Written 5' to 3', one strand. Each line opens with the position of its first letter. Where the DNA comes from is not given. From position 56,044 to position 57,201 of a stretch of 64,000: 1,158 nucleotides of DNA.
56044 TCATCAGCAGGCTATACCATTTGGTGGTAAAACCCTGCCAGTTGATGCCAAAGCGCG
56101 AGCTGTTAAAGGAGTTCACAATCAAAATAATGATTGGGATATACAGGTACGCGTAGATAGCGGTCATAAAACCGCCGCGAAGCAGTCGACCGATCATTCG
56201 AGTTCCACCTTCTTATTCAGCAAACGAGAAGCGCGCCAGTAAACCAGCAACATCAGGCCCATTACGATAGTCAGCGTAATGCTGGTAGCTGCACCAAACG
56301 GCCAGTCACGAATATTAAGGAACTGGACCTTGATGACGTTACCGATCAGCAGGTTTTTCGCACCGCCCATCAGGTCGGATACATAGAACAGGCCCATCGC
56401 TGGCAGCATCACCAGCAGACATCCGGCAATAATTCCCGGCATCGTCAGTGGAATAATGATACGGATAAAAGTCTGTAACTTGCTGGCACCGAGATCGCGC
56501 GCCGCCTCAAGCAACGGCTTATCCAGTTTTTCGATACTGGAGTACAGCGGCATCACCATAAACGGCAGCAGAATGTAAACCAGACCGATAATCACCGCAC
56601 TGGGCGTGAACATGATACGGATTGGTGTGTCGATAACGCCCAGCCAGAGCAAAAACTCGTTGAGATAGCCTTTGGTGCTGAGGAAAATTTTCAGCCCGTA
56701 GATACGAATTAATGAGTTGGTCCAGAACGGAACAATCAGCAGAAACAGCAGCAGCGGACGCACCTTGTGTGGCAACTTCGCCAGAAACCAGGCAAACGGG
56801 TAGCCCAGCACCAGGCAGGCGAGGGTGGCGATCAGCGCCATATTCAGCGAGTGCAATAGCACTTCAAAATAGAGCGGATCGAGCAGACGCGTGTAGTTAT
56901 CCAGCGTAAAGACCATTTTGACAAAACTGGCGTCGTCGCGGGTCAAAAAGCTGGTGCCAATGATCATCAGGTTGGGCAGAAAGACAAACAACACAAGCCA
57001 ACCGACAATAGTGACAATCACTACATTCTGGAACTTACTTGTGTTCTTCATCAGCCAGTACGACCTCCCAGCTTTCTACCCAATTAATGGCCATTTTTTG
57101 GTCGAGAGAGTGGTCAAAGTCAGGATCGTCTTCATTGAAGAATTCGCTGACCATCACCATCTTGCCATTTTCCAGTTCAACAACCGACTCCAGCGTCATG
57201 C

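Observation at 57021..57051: potB start is ambiguous (GTG 57021 versus ATG 57051)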

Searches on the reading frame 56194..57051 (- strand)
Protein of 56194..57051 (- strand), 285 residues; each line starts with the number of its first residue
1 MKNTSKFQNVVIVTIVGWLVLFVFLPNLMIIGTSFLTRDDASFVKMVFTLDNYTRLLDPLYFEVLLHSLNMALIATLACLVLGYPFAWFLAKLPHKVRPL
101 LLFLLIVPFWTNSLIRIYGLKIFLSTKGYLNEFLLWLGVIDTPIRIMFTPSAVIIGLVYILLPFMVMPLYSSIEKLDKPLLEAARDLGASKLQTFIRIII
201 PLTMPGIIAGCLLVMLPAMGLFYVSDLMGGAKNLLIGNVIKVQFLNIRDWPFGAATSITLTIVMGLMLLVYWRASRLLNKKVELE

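Call 4: search_solved_structures(query=window:56194-57051:-, show_alignments=2)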
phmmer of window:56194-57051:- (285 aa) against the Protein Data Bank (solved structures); distinct sequences matched with E-value up to 0.001: 11.
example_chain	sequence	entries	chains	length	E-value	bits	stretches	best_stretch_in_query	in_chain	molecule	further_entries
8y5f_B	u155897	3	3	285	1.1e-181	605.6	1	1-285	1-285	Spermidine/putrescine transport system permease protein PotB | Spermidine/putrescine ABC transporter membrane protein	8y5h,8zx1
8y5i_B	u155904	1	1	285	1.7e-180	601.8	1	1-285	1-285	Spermidine/putrescine transport system permease protein PotB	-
8y5g_B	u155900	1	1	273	4.4e-173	577.4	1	7-279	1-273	Spermidine/putrescine ABC transporter permease PotB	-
8y5g_C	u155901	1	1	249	3.4e-09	39.8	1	21-236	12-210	Spermidine/putrescine transport system permease protein PotC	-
8y5f_C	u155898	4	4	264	4.4e-09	39.4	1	21-237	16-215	Spermidine/putrescine transport system permease protein PotC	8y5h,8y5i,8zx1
8ja7_B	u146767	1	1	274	1.9e-08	37.3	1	14-273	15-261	Trehalose transport system permease protein SugB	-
2onk_C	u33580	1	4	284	7.4e-08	35.4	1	40-215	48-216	Molybdate/tungstate ABC transporter, permease protein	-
7cad_B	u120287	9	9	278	1.5e-06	31.1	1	13-270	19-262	ABC transporter, permease protein SugB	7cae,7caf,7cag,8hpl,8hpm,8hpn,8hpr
9j4r_A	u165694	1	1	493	3.7e-05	26.5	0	56-270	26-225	Iron ABC transporter permease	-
8ja7_A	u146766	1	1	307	0.00017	24.3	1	36-265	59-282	Trehalose transport system permease protein SugA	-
3d31_C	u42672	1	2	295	0.00023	24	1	4-222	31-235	Sulfate/molybdate ABC transporter, permease protein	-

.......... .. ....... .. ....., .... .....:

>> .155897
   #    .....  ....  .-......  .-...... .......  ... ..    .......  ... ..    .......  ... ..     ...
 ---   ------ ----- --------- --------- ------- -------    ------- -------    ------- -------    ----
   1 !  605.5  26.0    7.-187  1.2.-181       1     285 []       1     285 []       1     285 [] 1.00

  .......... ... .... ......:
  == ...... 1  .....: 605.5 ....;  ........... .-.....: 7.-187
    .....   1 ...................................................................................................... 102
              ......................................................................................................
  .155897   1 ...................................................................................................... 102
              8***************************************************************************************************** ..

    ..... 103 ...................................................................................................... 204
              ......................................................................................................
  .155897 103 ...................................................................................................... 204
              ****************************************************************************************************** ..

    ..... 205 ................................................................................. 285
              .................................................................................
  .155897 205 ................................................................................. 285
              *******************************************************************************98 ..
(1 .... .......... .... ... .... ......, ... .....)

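Call 12: find_homologous_proteins(query=window:56194-57051:-, max_evalue=1e-20)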
Query window:56194-57051:- (285 aa): 7720 proteins with E <= 1e-20 among 8000 candidates; the best 120 are listed.
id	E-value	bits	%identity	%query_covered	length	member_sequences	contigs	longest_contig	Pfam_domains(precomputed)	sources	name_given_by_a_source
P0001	4.6e-184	628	99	100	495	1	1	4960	PF00528.28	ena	-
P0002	7.0e-175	598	99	100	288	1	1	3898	PF00528.28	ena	-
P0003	9.1e-175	598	99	100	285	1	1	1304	PF00528.28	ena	-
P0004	1.5e-174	597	99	100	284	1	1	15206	PF00528.28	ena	-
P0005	1.9e-174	597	99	100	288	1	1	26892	PF00528.28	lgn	-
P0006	3.4e-174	596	98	100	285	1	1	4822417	PF00528.28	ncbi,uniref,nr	ncbi:spermidine/putrescine ABC transporter permease PotB [Escherichia albertii]|uniref:spermidine/pu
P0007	4.1e-174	596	99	99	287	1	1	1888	PF00528.28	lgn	-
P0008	1.0e-173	594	97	100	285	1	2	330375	PF00528.28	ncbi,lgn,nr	ncbi:spermidine/putrescine ABC transporter permease PotB [Salmonella enterica]|nr:spermidine/putresc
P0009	1.2e-173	594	99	100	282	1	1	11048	PF00528.28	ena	-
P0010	1.3e-173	594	97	100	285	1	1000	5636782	PF00528.28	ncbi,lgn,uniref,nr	ncbi:spermidine/putrescine ABC transporter permease PotB [Salmonella enterica subsp. diarizonae]|uni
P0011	1.4e-173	594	97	100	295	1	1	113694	PF00528.28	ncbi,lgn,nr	ncbi:spermidine/putrescine ABC transporter permease PotB [Salmonella enterica]|nr:spermidine/putresc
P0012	1.9e-173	593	99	100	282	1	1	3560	PF00528.28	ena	-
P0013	2.2e-173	593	97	100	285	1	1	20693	PF00528.28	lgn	-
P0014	2.6e-173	593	97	100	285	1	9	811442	PF00528.28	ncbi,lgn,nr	ncbi:spermidine/putrescine ABC transporter permease PotB [Salmonella enterica subsp. diarizonae]|nr:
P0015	2.6e-173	593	99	100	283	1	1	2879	PF00528.28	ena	-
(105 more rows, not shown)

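Call 22: search_protein_representatives(protein=window:56194-57051:-)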
Query: 285 residues. Proteins with E-value up to 0.001 (for the whole library): 20458; up to 1e-10: 8507; up to 1e-30: 1604. The best 150 are listed.
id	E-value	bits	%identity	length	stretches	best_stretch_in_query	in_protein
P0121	2.8e-175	597.8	66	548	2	1-281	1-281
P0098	1.5e-171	585.5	100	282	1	1-285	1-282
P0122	6.4e-122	422.8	97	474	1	79-282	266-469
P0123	2.5e-108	378.1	92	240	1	1-191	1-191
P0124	2.3e-105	368.5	82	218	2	21-167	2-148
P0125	1.5e-101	356.0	59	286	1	6-280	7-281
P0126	6.8e-89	314.4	53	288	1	6-273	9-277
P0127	7.6e-88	311.0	50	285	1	1-276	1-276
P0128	7.7e-87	307.7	95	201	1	1-153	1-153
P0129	7.9e-87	307.6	98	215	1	1-149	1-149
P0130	1.1e-85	303.9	52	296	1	2-276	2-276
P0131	4.5e-84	298.6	52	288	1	6-277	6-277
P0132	3.4e-80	285.9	39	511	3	11-246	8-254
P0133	1.3e-79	283.9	97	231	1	1-141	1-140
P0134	1.9e-76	273.5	91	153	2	210-285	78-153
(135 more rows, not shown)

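Call 26: find_related_loci(query=A2, collection=genome_contigs, flank=2000)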
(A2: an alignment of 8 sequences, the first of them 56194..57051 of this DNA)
Query A2 (285 aa) in genome_contigs; peptide patterns used: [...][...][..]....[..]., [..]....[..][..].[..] (x = any residue, [..] = any of these).
600 stretches matched a pattern (row limit reached: there are more); 593 encode a relative of the query (tblastn E <= 1e-3); the best 80 are kept; 80 distinct loci.
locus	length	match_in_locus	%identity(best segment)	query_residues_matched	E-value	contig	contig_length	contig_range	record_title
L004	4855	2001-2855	98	1-285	0e+0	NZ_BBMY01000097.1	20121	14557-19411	Escherichia albertii NBRC 107761 = DSM 17582 strain NBRC 107761, whole genome shotgun sequence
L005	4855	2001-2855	97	1-285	0e+0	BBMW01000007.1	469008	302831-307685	Citrobacter werkmanii NBRC 105721 DNA, contig: CIWKM07, whole genome shotgun sequence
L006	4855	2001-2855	96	1-285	0e+0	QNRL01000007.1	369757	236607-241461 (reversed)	Pseudocitrobacter faecalis strain DSM 27453 Ga0244571_107, whole genome shotgun sequence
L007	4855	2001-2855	96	1-285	2e-180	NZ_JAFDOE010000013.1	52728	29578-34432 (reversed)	Citrobacter sp. FP75 contig13, whole genome shotgun sequence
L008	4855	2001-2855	94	1-285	1e-178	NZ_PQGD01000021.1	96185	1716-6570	Superficieibacter electus strain BP-1 NODE_21_length_96185_cov_31.9542, whole genome shotgun sequence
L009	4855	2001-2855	95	1-285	2e-178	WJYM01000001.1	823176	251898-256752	Enterobacteriaceae bacterium RIT691 1, whole genome shotgun sequence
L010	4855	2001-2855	93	1-285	1e-175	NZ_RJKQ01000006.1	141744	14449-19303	Enterobacter sp. BIGb0383 Ga0304806_106, whole genome shotgun sequence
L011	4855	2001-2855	93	1-285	1e-175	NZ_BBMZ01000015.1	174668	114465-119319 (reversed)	Pseudescherichia vulneris NBRC 102420, whole genome shotgun sequence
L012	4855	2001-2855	93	1-285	1e-175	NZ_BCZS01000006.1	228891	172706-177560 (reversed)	Pluralibacter gergoviae ATCC 33028 = NBRC 105706, whole genome shotgun sequence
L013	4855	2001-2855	92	1-285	8e-177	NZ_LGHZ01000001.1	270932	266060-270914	Kluyvera genomosp. 1 strain L2 contig1, whole genome shotgun sequence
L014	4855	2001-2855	93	1-285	3e-175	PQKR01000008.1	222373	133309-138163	Escherichia sp. ESNIH1 NODE_8, whole genome shotgun sequence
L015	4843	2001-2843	94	1-281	5e-174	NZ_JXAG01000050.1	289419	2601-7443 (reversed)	Enterobacter sp. Bisph1 contig050, whole genome shotgun sequence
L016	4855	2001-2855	92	1-285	7e-174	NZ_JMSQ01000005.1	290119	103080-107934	Siccibacter colletis strain 1383 contig005, whole genome shotgun sequence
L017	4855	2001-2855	91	1-285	1e-173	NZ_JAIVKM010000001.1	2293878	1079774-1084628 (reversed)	Mangrovibacter yixingensis strain SaN21-3 SaN21-3_ctg001, whole genome shotgun sequence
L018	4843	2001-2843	86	1-281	3e-160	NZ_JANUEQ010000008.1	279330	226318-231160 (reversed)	Klebsiella sp. BIGb0407 Ga0480618_08, whole genome shotgun sequence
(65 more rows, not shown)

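Call 30: search_protein_families(proteins=[window:56194-57051:-, window:56194-57021:-], library=ncbifam, max_evalue=1e-20)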
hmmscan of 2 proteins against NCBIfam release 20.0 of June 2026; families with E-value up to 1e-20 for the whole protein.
window:56194-57051:- (285 aa): 6 families
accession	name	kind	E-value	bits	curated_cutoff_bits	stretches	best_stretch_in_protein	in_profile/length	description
NF007044.0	PRK09497.1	equivalog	2.5e-167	555.5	348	1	1-285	1-285/285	spermidine/putrescine ABC transporter permease PotB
NF007963.0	PRK10683.1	equivalog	3.1e-66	224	489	1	11-271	32-305/317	putrescine ABC transporter permease PotH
NF043074.1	MMSYN1_0196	equivalog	4.5e-42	144.3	350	1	13-279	15-267/277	spermidine/putrescine ABC transporter permease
TIGR01581.1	Mo_ABC_porter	hypoth_equivalog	5.6e-23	81.6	210.3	1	55-270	13-225/225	ABC transporter permease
TIGR02141.1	modB_ABC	equivalog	3e-22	79.3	182.6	1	68-270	3-200/208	molybdate ABC transporter permease subunit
NF011624.0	PRK15050.1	equivalog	1.1e-21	77.3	247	1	15-274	31-284/297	2-aminoethylphosphonate ABC transporter permease subunit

window:56194-57021:- (275 aa): 6 families
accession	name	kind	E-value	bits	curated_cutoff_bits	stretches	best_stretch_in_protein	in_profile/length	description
NF007044.0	PRK09497.1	equivalog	1.3e-162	539.9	348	1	1-275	11-285/285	spermidine/putrescine ABC transporter permease PotB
NF007963.0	PRK10683.1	equivalog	4.8e-66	223.3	489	1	33-261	76-305/317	putrescine ABC transporter permease PotH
NF043074.1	MMSYN1_0196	equivalog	2.6e-42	145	350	1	9-269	21-267/277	spermidine/putrescine ABC transporter permease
TIGR01581.1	Mo_ABC_porter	hypoth_equivalog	5.3e-23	81.7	210.3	1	45-260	13-225/225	ABC transporter permease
TIGR02141.1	modB_ABC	equivalog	2.9e-22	79.3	182.6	1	58-260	3-200/208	molybdate ABC transporter permease subunit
NF011624.0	PRK15050.1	equivalog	3.3e-21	75.7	247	1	9-264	35-284/297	2-aminoethylphosphonate ABC transporter permease subunit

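Call 38: list_cluster_members(proteins=[window:56197-57021:-, window:56197-57051:-])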
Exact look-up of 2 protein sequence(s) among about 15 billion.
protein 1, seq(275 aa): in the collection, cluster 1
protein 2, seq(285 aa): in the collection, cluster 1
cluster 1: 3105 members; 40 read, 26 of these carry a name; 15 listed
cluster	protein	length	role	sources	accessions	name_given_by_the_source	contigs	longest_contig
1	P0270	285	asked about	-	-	spermidine/putrescine ABC transporter permease PotB [Shigella sonnei] | spermidine/putrescine transport system permease protein | Spermidine/putrescine transport system permease protein PotB n=73 Tax=Pseudomonadota ...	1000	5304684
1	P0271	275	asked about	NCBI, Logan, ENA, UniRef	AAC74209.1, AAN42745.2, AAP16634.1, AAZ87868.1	binding--dependent transport system inner membrane component family protein [Escherichia ... | Spermidine/putrescine transport system permease protein PotB n=12 Tax=Enterobacteriaceae ... | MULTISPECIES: spermidine/putrescine ABC transporter permease PotB [Enterobacteriaceae]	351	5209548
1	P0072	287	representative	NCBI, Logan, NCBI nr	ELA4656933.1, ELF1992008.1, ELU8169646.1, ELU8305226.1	spermidine/putrescine ABC transporter permease PotB [Salmonella enterica]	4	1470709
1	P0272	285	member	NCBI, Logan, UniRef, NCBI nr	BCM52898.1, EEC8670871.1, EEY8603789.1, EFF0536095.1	TPA: spermidine/putrescine ABC transporter permease PotB [Escherichia coli] | spermidine/putrescine ABC transporter permease PotB n=1 Tax=Escherichia coli TaxID=562 ... | spermidine/putrescine ABC transporter permease PotB [Escherichia coli]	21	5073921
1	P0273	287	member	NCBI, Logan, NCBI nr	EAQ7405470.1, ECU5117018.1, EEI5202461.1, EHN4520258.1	spermidine/putrescine ABC transporter permease PotB [Salmonella enterica subsp. enterica ... | spermidine/putrescine ABC transporter permease PotB [Salmonella enterica]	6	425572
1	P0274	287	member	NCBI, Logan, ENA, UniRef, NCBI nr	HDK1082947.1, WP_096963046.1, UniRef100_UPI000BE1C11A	TPA: spermidine/putrescine ABC transporter permease PotB [Escherichia coli] | spermidine/putrescine ABC transporter permease PotB n=1 Tax=Escherichia coli TaxID=562 ... | spermidine/putrescine ABC transporter permease PotB [Escherichia coli]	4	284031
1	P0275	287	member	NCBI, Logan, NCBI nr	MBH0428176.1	spermidine/putrescine ABC transporter permease PotB [Salmonella enterica]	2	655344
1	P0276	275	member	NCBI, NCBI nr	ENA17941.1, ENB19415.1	binding--dependent transport system inner membrane component family protein [Escherichia ...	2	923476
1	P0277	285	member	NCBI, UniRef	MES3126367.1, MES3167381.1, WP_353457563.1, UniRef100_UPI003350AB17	spermidine/putrescine ABC transporter permease PotB [Escherichia coli] | spermidine/putrescine ABC transporter permease PotB n=1 Tax=Escherichia coli TaxID=562 ...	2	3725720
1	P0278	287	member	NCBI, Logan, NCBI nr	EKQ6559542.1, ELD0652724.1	spermidine/putrescine ABC transporter permease PotB [Escherichia coli]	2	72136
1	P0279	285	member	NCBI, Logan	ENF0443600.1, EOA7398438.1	spermidine/putrescine ABC transporter permease PotB [Escherichia coli]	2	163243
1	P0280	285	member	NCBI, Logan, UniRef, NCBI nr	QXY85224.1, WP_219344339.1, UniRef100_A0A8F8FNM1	spermidine/putrescine ABC transporter permease PotB [Salmonella bongori] | Spermidine/putrescine transport system permease protein PotB n=1 Tax=Salmonella bongori ...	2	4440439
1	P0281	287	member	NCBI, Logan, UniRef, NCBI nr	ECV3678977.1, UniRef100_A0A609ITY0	spermidine/putrescine ABC transporter permease PotB [Salmonella enterica subsp. enterica ... | Spermidine/putrescine transport system permease protein PotB n=1 Tax=Salmonella ...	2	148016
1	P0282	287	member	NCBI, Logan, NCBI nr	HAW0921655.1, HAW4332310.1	TPA: spermidine/putrescine ABC transporter permease PotB [Escherichia coli] | spermidine/putrescine ABC transporter permease PotB [Escherichia coli]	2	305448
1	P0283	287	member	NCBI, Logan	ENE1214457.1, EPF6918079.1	spermidine/putrescine ABC transporter permease PotB [Salmonella enterica]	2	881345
